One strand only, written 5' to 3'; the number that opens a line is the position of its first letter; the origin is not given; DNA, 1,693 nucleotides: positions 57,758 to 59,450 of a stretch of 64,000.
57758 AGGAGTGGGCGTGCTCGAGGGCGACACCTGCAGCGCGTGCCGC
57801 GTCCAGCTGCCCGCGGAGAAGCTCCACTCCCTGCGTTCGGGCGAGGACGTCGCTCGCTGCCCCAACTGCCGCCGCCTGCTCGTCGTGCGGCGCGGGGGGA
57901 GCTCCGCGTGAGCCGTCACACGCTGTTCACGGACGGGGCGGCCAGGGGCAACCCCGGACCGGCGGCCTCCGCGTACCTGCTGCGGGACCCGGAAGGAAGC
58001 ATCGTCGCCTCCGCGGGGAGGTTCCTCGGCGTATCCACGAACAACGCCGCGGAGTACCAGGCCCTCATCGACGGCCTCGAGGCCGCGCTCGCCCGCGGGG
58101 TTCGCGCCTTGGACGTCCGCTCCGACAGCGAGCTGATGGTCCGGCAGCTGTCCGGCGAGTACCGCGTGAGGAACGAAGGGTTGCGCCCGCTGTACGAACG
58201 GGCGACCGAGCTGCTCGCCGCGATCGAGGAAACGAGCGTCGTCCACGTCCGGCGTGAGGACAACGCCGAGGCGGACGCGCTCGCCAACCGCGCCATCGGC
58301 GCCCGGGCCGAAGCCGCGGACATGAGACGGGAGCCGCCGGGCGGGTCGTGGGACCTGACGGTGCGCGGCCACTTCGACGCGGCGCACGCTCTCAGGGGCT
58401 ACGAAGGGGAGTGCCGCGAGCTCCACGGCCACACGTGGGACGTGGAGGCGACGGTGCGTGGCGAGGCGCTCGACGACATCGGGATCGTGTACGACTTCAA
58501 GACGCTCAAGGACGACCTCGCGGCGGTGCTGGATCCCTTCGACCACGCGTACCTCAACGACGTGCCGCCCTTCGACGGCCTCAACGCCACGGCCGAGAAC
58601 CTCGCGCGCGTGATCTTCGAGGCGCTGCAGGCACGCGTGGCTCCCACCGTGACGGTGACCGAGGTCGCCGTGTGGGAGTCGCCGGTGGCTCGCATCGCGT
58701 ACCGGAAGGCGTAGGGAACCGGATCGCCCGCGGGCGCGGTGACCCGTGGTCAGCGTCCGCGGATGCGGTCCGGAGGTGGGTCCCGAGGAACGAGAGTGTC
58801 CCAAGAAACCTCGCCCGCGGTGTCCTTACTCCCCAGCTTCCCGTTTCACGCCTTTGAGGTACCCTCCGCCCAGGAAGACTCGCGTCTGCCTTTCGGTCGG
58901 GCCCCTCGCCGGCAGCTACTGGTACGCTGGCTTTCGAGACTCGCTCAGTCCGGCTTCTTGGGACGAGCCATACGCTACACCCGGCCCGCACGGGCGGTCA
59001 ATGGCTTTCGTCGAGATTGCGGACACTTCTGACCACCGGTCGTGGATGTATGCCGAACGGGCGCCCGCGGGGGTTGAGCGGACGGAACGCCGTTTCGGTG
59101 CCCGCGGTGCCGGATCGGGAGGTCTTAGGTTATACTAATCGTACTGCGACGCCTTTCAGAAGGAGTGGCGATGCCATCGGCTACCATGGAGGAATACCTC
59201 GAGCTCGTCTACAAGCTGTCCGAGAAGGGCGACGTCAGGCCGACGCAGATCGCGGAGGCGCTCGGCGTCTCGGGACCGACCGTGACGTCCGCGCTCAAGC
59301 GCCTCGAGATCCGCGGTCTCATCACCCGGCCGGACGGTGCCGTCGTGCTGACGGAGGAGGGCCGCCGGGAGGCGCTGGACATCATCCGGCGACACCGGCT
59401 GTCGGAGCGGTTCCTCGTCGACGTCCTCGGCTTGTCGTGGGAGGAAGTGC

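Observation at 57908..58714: RNase HI fused to a complete QueD/PTPS-family domain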

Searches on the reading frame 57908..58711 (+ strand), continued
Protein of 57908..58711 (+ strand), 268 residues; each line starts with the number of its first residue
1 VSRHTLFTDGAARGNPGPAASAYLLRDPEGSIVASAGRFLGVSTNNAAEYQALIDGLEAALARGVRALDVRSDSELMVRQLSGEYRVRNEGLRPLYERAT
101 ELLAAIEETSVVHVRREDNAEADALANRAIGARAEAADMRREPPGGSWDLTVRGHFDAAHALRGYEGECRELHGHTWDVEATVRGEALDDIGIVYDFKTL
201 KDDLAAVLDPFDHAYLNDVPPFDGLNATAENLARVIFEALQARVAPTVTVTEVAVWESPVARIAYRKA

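Call 76: find_homologous_proteins(query=P0138, max_evalue=1e-10)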
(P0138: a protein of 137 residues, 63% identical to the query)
Query P0138 (137 aa): 898 proteins with E <= 1e-10 among 979 candidates; the best 120 are listed.
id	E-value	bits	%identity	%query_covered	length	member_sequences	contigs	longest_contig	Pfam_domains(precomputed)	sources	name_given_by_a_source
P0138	2.4e-86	305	100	100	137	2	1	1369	PF01242.25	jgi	jgi:6-pyruvoyltetrahydropterin/6-carboxytetrahydropterin synthase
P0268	8.4e-64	232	77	94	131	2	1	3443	PF01242.25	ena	-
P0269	3.8e-60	220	80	89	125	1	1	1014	PF01242.25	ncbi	-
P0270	1.1e-59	218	75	93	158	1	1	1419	PF01242.25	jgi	jgi:6-pyruvoyltetrahydropterin/6-carboxytetrahydropterin synthase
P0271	1.3e-59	218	77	93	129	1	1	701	PF01242.25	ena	-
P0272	1.5e-59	218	76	94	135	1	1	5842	PF01242.25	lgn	-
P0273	2.6e-59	217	79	89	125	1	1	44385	PF01242.25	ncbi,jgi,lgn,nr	ncbi:MAG: 6-carboxytetrahydropterin synthase QueD [Coriobacteriales bacterium]|jgi:6-pyruvoyltetrahy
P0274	2.8e-59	217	72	97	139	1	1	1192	PF01242.25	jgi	jgi:6-pyruvoyltetrahydropterin/6-carboxytetrahydropterin synthase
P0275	4.7e-59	216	71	96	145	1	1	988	PF01242.25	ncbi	-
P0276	1.6e-58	215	75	89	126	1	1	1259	PF01242.25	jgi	jgi:6-pyruvoyltetrahydropterin/6-carboxytetrahydropterin synthase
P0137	2.6e-58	214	75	98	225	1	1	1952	PF01242.25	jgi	jgi:6-pyruvoyltetrahydropterin/6-carboxytetrahydropterin synthase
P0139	7.9e-58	212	74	94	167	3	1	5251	PF01242.25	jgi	jgi:6-pyruvoyltetrahydropterin/6-carboxytetrahydropterin synthase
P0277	1.0e-57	212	73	96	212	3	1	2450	PF13456.13,PF01242.25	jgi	-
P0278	1.7e-57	211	71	95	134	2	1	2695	PF01242.25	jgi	jgi:6-pyruvoyltetrahydropterin/6-carboxytetrahydropterin synthase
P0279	2.7e-57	211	75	90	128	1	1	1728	PF01242.25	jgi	jgi:6-pyruvoyltetrahydropterin/6-carboxytetrahydropterin synthase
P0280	8.3e-57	209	73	88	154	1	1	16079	PF01242.25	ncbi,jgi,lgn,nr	ncbi:MAG: 6-carboxytetrahydropterin synthase QueD [Coriobacteriales bacterium]|jgi:6-pyruvoyltetrahy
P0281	1.6e-56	208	71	99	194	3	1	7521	PF01242.25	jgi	jgi:6-pyruvoyltetrahydropterin/6-carboxytetrahydropterin synthase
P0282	2.0e-56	208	71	94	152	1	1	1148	PF01242.25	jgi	jgi:6-pyruvoyltetrahydropterin/6-carboxytetrahydropterin synthase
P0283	2.1e-56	208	76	91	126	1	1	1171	PF01242.25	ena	-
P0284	2.9e-56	207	73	91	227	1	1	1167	PF01242.25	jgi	jgi:6-pyruvoyltetrahydropterin/6-carboxytetrahydropterin synthase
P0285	4.0e-56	207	73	88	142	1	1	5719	PF01242.25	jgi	jgi:6-pyruvoyltetrahydropterin/6-carboxytetrahydropterin synthase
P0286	1.0e-55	206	77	88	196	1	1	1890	PF01242.25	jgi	jgi:6-pyruvoyltetrahydropterin/6-carboxytetrahydropterin synthase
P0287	3.4e-55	204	74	89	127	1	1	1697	PF01242.25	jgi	jgi:6-pyruvoyltetrahydropterin/6-carboxytetrahydropterin synthase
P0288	3.5e-55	204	71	93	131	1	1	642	PF01242.25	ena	-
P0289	2.8e-54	201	74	88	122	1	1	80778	PF01242.25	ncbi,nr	ncbi:MAG: 6-carboxytetrahydropterin synthase QueD [Actinomycetia bacterium]|nr:6-carboxytetrahydropt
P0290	1.0e-53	199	73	88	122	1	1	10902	PF01242.25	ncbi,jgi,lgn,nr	ncbi:MAG: 6-carboxytetrahydropterin synthase QueD [Coriobacteriales bacterium]|jgi:6-pyruvoyltetrahy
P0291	1.8e-53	198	70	91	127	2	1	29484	PF01242.25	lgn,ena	-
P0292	1.9e-53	198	73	88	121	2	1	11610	PF01242.25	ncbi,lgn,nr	ncbi:MAG: 6-carboxytetrahydropterin synthase QueD [Coriobacteriales bacterium]|nr:6-carboxytetrahydr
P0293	2.0e-53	198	69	88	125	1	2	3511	PF01242.25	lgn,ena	-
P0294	2.0e-53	198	77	82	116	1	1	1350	PF01242.25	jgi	jgi:6-pyruvoyltetrahydropterin/6-carboxytetrahydropterin synthase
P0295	3.2e-53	197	70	88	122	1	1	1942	PF01242.25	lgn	-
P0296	4.6e-53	197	70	89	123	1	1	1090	PF01242.25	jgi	jgi:6-pyruvoyltetrahydropterin/6-carboxytetrahydropterin synthase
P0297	5.2e-53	197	71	88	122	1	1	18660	PF01242.25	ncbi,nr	ncbi:MAG: 6-carboxytetrahydropterin synthase QueD [Coriobacteriales bacterium]|nr:6-carboxytetrahydr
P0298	6.5e-53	196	70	88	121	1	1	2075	PF01242.25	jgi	jgi:6-pyruvoyltetrahydropterin/6-carboxytetrahydropterin synthase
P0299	9.1e-53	196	68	88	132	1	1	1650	PF01242.25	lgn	-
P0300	3.5e-52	194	69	91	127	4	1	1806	PF01242.25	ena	-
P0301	5.1e-52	194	69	89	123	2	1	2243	PF01242.25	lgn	-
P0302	6.1e-52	193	69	87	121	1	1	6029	PF01242.25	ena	-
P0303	7.1e-52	193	68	88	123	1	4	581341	PF01242.25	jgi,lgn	jgi:6-pyruvoyltetrahydropterin/6-carboxytetrahydropterin synthase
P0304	9.1e-52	193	70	88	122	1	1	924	PF01242.25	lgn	-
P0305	9.2e-52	193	70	87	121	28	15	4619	PF01242.25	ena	-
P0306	9.5e-52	193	69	88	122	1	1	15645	PF01242.25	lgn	-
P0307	1.1e-51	192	72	88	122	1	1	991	PF01242.25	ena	-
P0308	1.2e-51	192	68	88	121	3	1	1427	PF01242.25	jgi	-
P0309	1.3e-51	192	69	88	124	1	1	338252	PF01242.25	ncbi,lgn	-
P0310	1.3e-51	192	69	87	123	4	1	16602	PF01242.25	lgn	-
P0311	2.0e-51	192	69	88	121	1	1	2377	PF01242.25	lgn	-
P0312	2.5e-51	191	71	87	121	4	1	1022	PF01242.25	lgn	-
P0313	2.6e-51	191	70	87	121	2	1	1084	PF01242.25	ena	-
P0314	2.6e-51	191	67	88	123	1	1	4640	PF01242.25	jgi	jgi:6-pyruvoyltetrahydropterin/6-carboxytetrahydropterin synthase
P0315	2.6e-51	191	67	88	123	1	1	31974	PF01242.25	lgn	-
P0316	5.7e-51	190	69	88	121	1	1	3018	PF01242.25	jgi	jgi:6-pyruvoyltetrahydropterin/6-carboxytetrahydropterin synthase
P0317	6.8e-51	190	66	87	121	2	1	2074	PF01242.25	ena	-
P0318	9.3e-51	190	67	88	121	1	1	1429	PF01242.25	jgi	jgi:6-pyruvoyltetrahydropterin/6-carboxytetrahydropterin synthase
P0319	1.0e-50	189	68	87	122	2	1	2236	PF01242.25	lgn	-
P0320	1.1e-50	189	68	87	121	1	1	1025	PF01242.25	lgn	-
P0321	1.6e-50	189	69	87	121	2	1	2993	PF01242.25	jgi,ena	-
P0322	1.9e-50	188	69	88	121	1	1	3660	PF01242.25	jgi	jgi:6-pyruvoyltetrahydropterin/6-carboxytetrahydropterin synthase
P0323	1.9e-50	188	64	88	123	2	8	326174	PF01242.25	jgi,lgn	jgi:6-pyruvoyltetrahydropterin/6-carboxytetrahydropterin synthase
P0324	2.2e-50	188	68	88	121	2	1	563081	PF01242.25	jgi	jgi:6-pyruvoyltetrahydropterin/6-carboxytetrahydropterin synthase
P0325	2.4e-50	188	67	88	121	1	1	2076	PF01242.25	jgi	jgi:6-pyruvoyltetrahydropterin/6-carboxytetrahydropterin synthase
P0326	2.5e-50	188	71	87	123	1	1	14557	PF01242.25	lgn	-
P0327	2.5e-50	188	69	87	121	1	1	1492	PF01242.25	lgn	-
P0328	2.8e-50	188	68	87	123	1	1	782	PF01242.25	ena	-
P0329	2.8e-50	188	65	88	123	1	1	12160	PF01242.25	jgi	jgi:6-pyruvoyltetrahydropterin/6-carboxytetrahydropterin synthase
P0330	3.0e-50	188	69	88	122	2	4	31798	PF01242.25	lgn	-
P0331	3.1e-50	188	67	87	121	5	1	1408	PF01242.25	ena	-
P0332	3.1e-50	188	67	87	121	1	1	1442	PF01242.25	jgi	-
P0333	3.2e-50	188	68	88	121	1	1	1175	PF01242.25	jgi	jgi:6-pyruvoyltetrahydropterin/6-carboxytetrahydropterin synthase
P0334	3.3e-50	188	69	87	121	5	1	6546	PF01242.25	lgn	-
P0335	3.3e-50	188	69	87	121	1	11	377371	PF01242.25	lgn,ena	-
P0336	3.3e-50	188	70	87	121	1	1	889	PF01242.25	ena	-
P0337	4.0e-50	187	64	88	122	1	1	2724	PF01242.25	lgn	-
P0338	4.2e-50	187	69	87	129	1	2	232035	PF01242.25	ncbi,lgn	-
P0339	4.3e-50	187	68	87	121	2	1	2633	PF01242.25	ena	-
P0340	4.4e-50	187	67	87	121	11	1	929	PF01242.25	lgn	-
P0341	5.7e-50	187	70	87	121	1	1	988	PF01242.25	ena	-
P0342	5.9e-50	187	66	87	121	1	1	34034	PF01242.25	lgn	-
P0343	8.5e-50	186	70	87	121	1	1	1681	PF01242.25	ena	-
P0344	8.8e-50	186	67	87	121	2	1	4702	PF01242.25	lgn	-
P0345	9.7e-50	186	67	88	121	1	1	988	PF01242.25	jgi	jgi:6-pyruvoyltetrahydropterin/6-carboxytetrahydropterin synthase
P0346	1.0e-49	186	69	88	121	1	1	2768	PF01242.25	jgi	jgi:6-pyruvoyltetrahydropterin/6-carboxytetrahydropterin synthase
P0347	1.1e-49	186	68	88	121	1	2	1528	PF01242.25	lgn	-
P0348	1.2e-49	186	66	87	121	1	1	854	PF01242.25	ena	-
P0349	1.3e-49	186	67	87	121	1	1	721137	PF01242.25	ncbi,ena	-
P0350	1.4e-49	186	68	88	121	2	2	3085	PF01242.25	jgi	jgi:6-pyruvoyltetrahydropterin/6-carboxytetrahydropterin synthase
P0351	1.4e-49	186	64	88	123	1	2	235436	PF01242.25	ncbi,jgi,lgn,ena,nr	ncbi:MAG: 6-carboxytetrahydropterin synthase QueD [Actinobacteria bacterium HGW-Actinobacteria-7]|jg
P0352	1.4e-49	186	67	88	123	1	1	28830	PF01242.25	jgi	-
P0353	1.5e-49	186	64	88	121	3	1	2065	PF01242.25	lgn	-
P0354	1.6e-49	186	69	87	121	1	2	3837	PF01242.25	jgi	jgi:6-pyruvoyltetrahydropterin/6-carboxytetrahydropterin synthase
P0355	1.6e-49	186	68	87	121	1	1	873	PF01242.25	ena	-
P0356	1.6e-49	185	65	88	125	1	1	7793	PF01242.25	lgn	-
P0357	1.7e-49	185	69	87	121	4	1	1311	PF01242.25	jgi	jgi:6-pyruvoyltetrahydropterin/6-carboxytetrahydropterin synthase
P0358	1.7e-49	185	68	87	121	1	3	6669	PF01242.25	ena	-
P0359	1.8e-49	185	66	88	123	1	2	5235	PF01242.25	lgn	-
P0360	1.9e-49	185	68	88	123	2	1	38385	PF01242.25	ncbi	-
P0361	2.1e-49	185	66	87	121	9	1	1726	PF01242.25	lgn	-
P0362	2.2e-49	185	66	87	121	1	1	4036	PF01242.25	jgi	jgi:6-pyruvoyltetrahydropterin/6-carboxytetrahydropterin synthase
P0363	2.2e-49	185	66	87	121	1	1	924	PF01242.25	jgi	-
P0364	2.2e-49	185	71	87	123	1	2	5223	PF01242.25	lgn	-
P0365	2.3e-49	185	67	87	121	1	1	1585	PF01242.25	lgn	-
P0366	2.3e-49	185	68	88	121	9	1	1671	PF01242.25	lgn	-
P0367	2.4e-49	185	69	87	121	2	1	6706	PF01242.25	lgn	-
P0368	2.4e-49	185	65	88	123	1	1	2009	PF01242.25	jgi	jgi:6-pyruvoyltetrahydropterin/6-carboxytetrahydropterin synthase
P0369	2.5e-49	185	67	87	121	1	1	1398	PF01242.25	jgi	jgi:6-pyruvoyltetrahydropterin/6-carboxytetrahydropterin synthase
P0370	2.7e-49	185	65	88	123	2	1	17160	PF01242.25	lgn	-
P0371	2.7e-49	185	67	88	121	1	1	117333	PF01242.25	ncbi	-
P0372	3.0e-49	185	67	87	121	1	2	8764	PF01242.25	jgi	jgi:6-pyruvoyltetrahydropterin/6-carboxytetrahydropterin synthase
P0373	3.1e-49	185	69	87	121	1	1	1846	PF01242.25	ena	-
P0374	3.3e-49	184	67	87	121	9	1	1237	PF01242.25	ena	-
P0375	3.4e-49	184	66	87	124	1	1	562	PF01242.25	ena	-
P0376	3.7e-49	184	64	88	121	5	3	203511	PF01242.25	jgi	jgi:6-pyruvoyltetrahydropterin/6-carboxytetrahydropterin synthase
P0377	3.9e-49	184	63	88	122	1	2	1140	PF01242.25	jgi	jgi:6-pyruvoyltetrahydropterin/6-carboxytetrahydropterin synthase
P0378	4.0e-49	184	66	87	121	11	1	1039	PF01242.25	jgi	jgi:6-pyruvoyltetrahydropterin/6-carboxytetrahydropterin synthase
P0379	4.1e-49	184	66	87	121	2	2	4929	PF01242.25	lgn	-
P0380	4.2e-49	184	68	87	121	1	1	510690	PF01242.25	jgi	-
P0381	4.3e-49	184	68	88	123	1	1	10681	PF01242.25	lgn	-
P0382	4.5e-49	184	68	87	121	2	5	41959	PF01242.25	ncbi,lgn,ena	-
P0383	4.6e-49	184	68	87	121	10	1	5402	PF01242.25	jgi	-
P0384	4.7e-49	184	66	89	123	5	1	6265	PF01242.25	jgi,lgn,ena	-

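Call 84: find_encoding_contigs(protein=P0303, flank=6000, max_places=2)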
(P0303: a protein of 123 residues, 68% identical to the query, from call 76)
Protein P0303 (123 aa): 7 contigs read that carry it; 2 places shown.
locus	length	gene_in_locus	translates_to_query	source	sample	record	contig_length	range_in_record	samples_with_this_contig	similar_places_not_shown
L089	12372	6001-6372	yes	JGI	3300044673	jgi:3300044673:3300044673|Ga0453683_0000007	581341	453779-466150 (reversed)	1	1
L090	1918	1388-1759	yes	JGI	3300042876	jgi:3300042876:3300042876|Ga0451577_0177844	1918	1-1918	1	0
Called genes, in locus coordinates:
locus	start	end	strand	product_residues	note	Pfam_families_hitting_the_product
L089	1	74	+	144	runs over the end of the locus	PF02082:Rrf2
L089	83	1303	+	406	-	PF00266:Aminotran_5, PF01212:Beta_elim_lyase (weak), PF01053:Cys_Met_Meta_PP (faint)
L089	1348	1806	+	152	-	PF01592:NifU_N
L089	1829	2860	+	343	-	PF03054:tRNA_Me_trans, PF20259:tRNA_Me_trans_M, PF20258:tRNA_Me_trans_C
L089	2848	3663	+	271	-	PF02811:PHP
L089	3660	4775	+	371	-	PF01784:DUF34_NIF3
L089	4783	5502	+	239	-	PF24481:CT398_CC, PF02591:Zn_ribbon_9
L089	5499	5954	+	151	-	PF00075:RNase_H, PF13456:RVT_3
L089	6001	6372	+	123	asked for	PF01242:PTPS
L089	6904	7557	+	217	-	PF01047:MarR, PF01325:Fe_dep_repress, PF12802:MarR_2 (weak), PF13545:HTH_Crp_2 (weak), PF02742:Fe_dep_repr_C, PF04023:FeoA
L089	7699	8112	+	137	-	PF20114:DUF6504 (weak)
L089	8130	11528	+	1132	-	PF02811:PHP, PF07733:DNA_pol3_alpha, PF17657:DNA_pol3_finger, PF14579:HHH_6, PF01336:tRNA_anti-codon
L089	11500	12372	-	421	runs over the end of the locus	PF00817:IMS, PF11798:IMS_HHH, PF11799:IMS_C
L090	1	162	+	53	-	?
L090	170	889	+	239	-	PF24481:CT398_CC, PF02591:Zn_ribbon_9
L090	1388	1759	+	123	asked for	PF01242:PTPS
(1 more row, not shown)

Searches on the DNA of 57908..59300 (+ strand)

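Call 30: search_rna_families(source=window, start=58600, end=59300, threshold=evalue, max_evalue=1, show_alignments=2)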
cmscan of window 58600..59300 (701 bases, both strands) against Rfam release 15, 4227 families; matches with E-value up to 1: 0.
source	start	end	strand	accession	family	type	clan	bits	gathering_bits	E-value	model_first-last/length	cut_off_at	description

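Call 43: search_rna_families(sources=[L004, L045, L083, L070, L056, L005, L024, L055, L006, L079, L010], threshold=gathering)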
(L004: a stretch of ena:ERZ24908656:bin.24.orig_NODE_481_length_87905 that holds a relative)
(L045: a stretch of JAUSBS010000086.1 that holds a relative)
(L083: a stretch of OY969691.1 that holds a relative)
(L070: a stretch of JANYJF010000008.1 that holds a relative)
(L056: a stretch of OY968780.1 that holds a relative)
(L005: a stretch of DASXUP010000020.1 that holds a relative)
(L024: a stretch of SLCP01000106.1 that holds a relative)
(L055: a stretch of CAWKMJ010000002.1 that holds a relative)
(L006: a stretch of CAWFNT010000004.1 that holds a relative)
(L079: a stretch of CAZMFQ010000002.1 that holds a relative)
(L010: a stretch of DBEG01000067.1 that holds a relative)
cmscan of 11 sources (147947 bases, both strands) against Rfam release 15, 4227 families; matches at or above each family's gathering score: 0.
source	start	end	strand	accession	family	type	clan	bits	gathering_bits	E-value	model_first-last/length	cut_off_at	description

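Call 65: search_rna_families(source=window, start=58785, end=58980, threshold=evalue, max_evalue=10, show_alignments=2)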
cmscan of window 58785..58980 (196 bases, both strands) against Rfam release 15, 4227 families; matches with E-value up to 10: 2.
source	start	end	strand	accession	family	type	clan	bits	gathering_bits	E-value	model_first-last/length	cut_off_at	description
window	58895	58968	+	RF03071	Sodium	Cis-reg; riboswitch;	-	12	40.5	3.3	1-55/55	no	Na+ riboswitch aptamer (DUF1646)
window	58800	58823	+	RF01514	Afu_513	Gene; snRNA; snoRNA; CD-box;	-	9.5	48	6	80-103/103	no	A. fumigatus snoRNA Afu_513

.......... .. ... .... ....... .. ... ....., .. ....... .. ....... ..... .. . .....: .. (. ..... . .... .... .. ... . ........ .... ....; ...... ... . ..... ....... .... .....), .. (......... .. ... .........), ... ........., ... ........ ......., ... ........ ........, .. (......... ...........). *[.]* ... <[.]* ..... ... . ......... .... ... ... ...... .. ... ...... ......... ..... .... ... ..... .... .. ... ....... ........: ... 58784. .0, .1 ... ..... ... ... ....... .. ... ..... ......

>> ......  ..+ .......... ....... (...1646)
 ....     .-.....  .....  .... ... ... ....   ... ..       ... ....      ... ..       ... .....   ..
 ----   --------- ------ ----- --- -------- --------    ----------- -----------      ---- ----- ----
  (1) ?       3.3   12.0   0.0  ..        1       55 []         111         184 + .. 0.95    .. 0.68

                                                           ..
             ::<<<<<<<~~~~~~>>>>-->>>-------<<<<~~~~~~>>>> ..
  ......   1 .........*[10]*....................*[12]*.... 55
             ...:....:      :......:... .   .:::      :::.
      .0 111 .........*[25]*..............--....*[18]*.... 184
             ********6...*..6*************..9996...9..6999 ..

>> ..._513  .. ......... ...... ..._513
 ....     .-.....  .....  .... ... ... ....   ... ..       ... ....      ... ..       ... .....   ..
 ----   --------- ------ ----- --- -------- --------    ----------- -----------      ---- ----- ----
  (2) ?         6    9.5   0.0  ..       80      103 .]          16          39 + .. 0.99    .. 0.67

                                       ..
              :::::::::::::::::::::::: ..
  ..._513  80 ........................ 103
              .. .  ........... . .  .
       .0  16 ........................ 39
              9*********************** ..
